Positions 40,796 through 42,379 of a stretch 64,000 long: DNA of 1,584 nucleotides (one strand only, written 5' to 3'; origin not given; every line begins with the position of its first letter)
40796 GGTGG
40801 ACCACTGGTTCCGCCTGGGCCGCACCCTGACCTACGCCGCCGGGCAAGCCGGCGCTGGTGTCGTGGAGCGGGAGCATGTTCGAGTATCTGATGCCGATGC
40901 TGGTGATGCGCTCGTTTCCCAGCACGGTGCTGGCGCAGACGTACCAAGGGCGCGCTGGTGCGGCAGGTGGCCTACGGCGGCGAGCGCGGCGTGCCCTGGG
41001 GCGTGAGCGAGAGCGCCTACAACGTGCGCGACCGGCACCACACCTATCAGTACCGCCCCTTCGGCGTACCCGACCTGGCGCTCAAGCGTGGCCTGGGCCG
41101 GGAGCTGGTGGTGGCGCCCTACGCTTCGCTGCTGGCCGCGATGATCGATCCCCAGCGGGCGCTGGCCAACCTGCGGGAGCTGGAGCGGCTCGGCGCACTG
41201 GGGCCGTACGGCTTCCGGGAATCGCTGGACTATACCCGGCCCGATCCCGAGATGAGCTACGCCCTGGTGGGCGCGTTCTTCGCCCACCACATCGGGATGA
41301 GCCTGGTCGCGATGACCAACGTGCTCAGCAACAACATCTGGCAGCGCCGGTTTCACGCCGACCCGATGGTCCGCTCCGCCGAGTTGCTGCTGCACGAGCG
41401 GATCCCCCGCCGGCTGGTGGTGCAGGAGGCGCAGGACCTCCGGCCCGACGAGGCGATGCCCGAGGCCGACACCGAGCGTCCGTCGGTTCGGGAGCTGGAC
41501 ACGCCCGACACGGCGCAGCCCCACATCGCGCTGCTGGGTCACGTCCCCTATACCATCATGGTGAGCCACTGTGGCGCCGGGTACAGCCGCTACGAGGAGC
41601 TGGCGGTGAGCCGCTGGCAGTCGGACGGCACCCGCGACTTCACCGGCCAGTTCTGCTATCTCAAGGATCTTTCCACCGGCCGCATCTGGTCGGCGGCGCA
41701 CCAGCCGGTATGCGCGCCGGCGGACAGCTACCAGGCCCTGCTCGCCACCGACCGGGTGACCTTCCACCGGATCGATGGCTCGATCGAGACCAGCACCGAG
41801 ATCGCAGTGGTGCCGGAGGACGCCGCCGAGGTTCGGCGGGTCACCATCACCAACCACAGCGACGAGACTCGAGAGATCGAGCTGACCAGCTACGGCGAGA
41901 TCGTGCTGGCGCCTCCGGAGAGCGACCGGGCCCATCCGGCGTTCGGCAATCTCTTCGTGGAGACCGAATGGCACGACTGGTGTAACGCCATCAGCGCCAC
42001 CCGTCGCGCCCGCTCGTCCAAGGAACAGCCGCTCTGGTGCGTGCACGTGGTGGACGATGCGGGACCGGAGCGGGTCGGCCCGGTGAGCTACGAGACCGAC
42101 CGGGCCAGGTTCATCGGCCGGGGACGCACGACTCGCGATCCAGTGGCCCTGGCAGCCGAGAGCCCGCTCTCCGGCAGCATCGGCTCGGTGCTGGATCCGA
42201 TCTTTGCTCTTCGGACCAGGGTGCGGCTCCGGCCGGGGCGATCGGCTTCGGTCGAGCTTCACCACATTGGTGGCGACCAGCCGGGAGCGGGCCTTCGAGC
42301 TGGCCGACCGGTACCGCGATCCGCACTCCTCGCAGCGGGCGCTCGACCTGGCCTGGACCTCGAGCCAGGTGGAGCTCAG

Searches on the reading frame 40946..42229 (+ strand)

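Call 79: search_protein_families(library=pfam, proteins=[window:40946-42229:+], max_evalue=0.00001)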
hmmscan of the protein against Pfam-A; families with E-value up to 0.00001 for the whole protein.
window:40946-42229:+ (428 aa): 2 families
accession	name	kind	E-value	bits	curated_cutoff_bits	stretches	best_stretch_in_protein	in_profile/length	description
PF06165.18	GH94_b-supersand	-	4.3e-70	236.5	23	1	192-428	3-238/251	Glycosyl hydrolase 94, supersandwich domain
PF10091.15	Glycoamylase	-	2.4e-13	50.5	27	1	18-134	109-216/221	Putative glucoamylase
